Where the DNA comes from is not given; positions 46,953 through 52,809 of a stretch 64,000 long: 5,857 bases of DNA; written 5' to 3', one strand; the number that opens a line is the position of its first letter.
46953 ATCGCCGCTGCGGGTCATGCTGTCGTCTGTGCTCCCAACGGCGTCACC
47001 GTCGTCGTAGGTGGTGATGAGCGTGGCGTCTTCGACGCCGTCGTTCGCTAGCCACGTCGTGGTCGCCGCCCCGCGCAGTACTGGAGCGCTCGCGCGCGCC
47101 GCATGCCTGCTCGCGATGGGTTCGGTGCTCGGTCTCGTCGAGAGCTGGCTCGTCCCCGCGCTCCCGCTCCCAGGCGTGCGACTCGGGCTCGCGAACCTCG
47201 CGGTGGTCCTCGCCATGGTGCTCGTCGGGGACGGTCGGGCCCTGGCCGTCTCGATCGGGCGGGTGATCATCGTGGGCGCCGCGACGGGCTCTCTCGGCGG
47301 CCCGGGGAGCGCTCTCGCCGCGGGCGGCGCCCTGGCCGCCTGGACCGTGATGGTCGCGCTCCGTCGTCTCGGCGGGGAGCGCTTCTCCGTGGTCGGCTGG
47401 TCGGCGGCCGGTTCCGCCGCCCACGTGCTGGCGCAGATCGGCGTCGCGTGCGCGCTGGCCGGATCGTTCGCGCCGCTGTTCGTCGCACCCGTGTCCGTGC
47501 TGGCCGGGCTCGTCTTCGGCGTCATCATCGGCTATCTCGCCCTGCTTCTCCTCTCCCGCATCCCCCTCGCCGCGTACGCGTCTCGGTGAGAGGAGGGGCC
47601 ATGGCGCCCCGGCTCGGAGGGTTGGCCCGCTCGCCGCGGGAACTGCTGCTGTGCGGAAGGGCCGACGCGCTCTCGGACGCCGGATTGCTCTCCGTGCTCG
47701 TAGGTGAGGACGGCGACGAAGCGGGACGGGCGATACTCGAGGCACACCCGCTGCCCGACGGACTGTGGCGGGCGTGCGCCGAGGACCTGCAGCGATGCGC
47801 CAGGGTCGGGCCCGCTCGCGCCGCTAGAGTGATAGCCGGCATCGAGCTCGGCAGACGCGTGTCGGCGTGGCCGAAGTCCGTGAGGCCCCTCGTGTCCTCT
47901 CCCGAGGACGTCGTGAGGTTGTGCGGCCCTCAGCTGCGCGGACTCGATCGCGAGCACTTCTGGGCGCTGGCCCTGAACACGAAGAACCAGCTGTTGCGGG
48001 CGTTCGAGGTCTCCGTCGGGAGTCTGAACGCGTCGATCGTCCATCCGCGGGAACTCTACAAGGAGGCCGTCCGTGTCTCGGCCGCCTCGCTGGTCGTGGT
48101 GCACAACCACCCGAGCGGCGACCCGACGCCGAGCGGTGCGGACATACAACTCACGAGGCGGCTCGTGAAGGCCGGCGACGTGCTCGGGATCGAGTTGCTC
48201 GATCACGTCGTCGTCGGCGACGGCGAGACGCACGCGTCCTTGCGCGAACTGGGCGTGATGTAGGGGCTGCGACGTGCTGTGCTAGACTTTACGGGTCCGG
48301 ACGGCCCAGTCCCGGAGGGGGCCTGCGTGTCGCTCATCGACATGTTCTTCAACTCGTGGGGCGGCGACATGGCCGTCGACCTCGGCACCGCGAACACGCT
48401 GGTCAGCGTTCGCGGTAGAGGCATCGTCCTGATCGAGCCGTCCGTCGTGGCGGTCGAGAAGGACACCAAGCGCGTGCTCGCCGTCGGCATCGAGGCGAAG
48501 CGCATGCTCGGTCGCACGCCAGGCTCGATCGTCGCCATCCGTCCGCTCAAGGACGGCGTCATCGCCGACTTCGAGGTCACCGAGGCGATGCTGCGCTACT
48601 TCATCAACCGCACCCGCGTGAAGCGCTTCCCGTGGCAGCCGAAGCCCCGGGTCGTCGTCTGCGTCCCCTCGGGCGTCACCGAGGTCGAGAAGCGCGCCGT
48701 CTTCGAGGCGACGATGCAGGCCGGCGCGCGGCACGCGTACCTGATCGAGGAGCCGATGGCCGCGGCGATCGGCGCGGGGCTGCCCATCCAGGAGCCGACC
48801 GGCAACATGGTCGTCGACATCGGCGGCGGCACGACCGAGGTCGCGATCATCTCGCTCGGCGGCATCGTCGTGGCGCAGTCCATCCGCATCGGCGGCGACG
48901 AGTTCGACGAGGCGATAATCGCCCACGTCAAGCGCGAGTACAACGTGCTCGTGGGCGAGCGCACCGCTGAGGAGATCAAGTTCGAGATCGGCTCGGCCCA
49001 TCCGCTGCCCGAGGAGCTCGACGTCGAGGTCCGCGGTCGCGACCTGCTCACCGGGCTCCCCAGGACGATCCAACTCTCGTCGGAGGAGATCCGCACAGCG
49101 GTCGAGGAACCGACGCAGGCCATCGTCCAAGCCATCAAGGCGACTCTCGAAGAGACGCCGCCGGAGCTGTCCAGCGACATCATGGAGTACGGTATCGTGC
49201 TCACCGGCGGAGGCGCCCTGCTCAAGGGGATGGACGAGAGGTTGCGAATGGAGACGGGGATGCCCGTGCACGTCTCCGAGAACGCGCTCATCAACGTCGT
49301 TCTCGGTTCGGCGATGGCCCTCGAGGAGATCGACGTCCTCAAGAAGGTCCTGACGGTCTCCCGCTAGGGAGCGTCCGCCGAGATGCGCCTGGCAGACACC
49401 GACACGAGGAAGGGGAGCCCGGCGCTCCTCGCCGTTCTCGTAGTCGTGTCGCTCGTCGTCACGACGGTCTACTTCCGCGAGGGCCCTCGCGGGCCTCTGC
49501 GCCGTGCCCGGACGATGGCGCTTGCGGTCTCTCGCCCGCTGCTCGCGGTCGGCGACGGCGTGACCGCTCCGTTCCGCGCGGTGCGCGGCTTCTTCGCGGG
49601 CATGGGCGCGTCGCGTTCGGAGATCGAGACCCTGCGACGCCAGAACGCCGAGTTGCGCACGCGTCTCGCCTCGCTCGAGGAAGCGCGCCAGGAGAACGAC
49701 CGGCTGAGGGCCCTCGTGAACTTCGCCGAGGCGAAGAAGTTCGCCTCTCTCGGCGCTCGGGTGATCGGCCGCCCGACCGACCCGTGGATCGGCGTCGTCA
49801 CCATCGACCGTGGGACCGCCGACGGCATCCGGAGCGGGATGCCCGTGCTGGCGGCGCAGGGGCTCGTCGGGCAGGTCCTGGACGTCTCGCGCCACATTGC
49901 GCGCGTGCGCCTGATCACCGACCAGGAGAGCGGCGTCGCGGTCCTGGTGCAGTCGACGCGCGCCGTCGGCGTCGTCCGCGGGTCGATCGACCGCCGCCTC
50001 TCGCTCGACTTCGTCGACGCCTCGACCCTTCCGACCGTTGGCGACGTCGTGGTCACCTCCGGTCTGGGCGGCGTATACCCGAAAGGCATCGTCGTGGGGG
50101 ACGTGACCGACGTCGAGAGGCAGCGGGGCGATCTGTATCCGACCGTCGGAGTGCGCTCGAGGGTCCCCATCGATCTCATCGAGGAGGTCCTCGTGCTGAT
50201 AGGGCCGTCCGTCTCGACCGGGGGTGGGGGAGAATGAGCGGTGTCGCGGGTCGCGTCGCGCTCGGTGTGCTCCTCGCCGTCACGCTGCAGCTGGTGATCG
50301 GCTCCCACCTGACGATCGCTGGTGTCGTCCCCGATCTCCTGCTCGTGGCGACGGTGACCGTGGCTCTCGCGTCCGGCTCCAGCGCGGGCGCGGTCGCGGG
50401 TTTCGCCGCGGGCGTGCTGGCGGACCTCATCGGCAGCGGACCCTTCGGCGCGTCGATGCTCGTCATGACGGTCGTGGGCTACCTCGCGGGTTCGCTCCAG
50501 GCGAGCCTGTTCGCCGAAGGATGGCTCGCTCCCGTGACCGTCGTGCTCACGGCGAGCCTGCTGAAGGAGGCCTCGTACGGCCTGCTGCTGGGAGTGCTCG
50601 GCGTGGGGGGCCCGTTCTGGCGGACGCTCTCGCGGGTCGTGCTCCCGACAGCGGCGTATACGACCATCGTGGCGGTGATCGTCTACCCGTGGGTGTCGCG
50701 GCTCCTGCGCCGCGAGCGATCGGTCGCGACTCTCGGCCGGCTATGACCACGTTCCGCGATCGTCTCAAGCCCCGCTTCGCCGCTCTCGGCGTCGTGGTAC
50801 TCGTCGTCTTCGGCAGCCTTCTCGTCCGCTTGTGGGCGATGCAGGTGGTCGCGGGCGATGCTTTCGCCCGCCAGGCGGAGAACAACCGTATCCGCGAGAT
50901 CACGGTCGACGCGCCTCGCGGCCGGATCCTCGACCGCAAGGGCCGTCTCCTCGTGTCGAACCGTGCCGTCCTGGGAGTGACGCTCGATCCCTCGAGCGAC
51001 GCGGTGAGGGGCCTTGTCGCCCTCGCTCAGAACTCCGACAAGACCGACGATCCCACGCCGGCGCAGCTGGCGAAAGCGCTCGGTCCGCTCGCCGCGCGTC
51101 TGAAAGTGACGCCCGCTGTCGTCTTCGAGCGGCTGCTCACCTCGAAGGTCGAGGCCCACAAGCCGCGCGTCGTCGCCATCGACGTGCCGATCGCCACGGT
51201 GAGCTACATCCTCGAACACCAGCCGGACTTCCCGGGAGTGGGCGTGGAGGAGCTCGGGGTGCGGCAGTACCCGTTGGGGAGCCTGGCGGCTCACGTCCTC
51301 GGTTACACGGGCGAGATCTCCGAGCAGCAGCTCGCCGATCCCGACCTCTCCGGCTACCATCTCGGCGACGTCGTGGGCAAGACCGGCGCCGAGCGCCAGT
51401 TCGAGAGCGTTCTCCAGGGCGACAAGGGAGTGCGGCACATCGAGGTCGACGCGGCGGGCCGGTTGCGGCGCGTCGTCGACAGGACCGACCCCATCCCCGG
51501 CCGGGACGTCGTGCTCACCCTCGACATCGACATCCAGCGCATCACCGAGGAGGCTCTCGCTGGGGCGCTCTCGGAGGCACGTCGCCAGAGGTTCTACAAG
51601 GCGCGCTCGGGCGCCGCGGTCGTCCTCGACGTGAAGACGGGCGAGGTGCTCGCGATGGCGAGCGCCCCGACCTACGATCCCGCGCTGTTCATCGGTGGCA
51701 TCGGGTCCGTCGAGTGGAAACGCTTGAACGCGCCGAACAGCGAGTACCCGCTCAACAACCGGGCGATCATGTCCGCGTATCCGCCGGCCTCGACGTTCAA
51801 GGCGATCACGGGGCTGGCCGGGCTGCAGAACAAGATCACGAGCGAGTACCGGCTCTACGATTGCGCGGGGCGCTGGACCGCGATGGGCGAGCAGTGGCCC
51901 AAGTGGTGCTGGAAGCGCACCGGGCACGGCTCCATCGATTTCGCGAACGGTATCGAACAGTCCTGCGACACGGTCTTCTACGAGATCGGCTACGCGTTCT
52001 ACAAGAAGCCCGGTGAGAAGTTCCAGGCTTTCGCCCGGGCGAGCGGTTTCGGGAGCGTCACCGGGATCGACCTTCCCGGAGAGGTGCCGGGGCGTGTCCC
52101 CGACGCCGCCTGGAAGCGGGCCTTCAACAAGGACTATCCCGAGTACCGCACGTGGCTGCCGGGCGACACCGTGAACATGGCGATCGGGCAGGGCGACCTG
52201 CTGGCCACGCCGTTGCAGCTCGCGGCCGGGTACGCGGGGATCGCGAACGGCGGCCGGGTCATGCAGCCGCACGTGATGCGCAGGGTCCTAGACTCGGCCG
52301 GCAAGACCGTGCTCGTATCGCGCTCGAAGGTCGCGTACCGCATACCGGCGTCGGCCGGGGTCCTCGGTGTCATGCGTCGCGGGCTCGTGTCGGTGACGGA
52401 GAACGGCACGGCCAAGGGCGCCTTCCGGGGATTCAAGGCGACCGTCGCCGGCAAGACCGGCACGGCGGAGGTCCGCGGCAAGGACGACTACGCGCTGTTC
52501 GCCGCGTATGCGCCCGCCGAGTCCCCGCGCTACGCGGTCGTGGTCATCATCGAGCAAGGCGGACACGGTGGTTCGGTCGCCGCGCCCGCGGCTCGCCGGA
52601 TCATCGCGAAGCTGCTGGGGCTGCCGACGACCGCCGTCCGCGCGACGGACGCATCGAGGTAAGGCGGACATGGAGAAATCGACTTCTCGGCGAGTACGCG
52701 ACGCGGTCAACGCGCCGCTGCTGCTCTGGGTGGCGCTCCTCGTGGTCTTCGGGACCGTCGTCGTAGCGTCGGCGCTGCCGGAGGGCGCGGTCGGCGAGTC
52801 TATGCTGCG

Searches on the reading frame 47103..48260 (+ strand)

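Call 28: search_protein_families(library=pfam, proteins=[window:47103-48260:+], max_evalue=0.001)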
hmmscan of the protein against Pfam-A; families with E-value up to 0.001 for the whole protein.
window:47103-48260:+ (386 aa): 1 family
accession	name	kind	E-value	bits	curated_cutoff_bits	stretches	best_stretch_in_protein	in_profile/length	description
PF04002.20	RadC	-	9e-43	145.5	22.1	1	265-384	2-120/121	RadC-like JAB domain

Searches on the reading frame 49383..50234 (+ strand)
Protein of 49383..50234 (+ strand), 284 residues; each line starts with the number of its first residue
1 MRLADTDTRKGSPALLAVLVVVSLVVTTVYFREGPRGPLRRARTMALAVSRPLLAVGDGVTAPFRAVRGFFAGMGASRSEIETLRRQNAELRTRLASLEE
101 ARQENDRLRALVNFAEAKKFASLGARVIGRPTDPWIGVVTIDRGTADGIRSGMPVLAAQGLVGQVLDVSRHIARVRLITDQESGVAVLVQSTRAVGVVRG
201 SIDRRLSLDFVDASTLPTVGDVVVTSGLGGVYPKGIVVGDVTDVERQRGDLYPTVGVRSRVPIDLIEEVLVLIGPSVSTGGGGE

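Call 28: search_protein_families(library=pfam, proteins=[window:49383-50234:+], max_evalue=0.001)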
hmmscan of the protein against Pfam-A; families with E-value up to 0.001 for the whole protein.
window:49383-50234:+ (284 aa): 1 family
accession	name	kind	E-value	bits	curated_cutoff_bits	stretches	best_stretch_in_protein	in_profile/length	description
PF04085.20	MreC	-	3.7e-42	144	28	1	127-272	1-146/147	Rod shape-determining protein MreC, barrel core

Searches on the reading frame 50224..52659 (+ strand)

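Call 28: search_protein_families(library=pfam, proteins=[window:50224-52659:+], max_evalue=0.001)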
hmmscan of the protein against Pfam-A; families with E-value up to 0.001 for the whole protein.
window:50224-52659:+ (812 aa): 2 families
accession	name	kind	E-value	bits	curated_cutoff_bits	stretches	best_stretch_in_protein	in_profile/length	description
PF00905.27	Transpeptidase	-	5.3e-64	216.7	22.1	1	463-794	1-298/299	Penicillin binding protein transpeptidase domain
PF03717.20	PBP_dimer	-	1.3e-38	133.7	24.4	1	228-416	2-177/180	Penicillin-binding Protein dimerisation domain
